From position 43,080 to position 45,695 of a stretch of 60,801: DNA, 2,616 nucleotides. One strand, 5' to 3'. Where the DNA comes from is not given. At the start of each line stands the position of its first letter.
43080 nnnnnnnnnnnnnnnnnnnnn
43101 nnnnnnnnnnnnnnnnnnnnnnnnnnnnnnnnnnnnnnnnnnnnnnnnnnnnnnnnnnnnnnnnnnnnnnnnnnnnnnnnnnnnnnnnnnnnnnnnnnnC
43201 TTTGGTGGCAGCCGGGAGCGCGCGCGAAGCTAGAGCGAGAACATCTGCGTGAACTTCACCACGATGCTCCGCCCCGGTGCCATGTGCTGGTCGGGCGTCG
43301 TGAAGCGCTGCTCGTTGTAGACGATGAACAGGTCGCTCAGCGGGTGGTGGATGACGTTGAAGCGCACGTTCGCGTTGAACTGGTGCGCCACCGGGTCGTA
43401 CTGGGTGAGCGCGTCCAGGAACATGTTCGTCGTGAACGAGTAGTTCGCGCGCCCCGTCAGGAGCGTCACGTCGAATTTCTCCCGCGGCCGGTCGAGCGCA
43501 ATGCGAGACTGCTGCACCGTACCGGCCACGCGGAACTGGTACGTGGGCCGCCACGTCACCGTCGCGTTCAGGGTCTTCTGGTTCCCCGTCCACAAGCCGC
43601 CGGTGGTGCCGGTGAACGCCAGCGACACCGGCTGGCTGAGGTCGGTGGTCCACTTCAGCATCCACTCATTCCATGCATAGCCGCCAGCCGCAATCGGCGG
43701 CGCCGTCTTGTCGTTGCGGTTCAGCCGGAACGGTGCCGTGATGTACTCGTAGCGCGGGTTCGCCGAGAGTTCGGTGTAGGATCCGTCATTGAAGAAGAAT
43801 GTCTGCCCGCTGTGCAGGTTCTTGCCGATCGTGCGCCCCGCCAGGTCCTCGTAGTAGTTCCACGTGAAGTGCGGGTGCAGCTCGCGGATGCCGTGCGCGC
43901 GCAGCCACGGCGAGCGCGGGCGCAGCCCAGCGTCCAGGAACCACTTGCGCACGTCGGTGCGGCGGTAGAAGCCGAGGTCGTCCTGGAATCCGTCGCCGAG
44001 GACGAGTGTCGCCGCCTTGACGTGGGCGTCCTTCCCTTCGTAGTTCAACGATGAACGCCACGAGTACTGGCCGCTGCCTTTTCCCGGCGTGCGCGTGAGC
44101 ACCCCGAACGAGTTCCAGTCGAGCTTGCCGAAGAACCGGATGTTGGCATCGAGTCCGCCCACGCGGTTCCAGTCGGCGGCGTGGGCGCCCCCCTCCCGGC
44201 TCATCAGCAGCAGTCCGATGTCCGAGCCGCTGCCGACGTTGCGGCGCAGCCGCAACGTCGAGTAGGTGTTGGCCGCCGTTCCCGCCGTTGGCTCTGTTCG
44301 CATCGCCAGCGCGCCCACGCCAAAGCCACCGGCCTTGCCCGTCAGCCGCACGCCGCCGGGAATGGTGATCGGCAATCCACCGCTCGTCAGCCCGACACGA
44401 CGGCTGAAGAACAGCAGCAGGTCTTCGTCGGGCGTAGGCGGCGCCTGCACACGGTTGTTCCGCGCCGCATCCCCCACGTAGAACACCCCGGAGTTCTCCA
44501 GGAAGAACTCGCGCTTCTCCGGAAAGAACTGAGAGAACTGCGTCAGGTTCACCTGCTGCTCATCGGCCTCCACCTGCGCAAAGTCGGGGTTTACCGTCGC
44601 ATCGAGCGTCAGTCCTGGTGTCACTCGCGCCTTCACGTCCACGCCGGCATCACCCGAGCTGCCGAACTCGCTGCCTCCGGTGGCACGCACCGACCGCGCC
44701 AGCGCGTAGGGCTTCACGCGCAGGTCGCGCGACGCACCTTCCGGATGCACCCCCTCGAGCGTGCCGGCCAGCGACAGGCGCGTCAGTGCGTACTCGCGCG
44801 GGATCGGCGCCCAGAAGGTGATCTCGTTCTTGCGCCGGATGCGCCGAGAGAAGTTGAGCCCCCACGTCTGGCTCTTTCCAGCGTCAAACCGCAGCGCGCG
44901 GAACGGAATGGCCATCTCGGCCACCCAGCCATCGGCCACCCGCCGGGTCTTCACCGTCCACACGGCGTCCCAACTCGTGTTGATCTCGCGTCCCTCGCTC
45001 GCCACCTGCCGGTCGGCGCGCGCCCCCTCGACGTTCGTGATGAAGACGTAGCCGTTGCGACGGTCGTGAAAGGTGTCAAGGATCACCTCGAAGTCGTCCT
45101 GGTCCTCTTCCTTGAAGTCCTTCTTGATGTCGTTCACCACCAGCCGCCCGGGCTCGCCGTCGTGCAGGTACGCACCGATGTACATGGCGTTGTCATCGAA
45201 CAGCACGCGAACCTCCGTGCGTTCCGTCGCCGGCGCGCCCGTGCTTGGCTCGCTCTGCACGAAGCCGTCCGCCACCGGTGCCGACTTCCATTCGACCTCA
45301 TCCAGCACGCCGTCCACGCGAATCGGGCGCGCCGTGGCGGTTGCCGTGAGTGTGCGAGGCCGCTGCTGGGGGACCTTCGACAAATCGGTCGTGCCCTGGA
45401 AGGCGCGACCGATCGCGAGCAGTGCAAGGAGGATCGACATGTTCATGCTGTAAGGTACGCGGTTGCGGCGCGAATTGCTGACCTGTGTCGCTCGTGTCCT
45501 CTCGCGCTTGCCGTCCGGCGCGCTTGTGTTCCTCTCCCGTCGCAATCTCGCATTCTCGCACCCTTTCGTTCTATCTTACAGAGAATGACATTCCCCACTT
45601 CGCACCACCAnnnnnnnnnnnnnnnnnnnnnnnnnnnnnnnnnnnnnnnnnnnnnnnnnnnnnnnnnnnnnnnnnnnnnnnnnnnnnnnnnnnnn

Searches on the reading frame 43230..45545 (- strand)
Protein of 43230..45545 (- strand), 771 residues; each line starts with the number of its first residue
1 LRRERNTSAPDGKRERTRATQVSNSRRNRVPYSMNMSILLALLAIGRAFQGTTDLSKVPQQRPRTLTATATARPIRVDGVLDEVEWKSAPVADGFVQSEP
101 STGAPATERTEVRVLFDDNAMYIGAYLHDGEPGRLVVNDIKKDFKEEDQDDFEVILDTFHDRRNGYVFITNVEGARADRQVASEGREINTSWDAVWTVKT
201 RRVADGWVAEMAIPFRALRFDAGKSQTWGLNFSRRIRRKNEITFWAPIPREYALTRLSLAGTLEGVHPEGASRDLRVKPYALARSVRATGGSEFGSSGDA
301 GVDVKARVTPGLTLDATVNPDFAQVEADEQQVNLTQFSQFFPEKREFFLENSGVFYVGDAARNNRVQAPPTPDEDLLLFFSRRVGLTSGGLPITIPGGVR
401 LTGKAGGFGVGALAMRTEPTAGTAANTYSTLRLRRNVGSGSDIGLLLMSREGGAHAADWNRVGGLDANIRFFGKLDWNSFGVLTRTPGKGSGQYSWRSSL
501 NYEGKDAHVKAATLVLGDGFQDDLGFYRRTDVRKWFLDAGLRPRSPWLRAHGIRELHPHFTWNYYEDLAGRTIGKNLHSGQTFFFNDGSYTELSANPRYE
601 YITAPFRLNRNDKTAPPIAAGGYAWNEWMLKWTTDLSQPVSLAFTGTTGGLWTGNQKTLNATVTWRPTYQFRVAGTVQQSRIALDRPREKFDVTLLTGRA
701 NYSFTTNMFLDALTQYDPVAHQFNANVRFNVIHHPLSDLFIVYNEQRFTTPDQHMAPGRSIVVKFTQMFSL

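Call 15: search_protein_families(library=pfam, proteins=[window:43230-45545:-], max_evalue=0.001)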
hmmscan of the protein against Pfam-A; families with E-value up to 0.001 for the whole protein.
window:43230-45545:- (771 aa): 2 families
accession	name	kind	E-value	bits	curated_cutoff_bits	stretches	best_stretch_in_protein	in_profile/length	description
PF19313.5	DUF5916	-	4.1e-16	59.3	22.6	1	275-427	5-154/572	Domain of unknown function (DUF5916)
PF06452.16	CBM9_1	-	2.9e-07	31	23.4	1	77-232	1-146/185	Carbohydrate family 9 binding domain-like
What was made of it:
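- Checked: a divergent DUF5916/CBM9 gene at 43230-45545 (-) (call 15);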
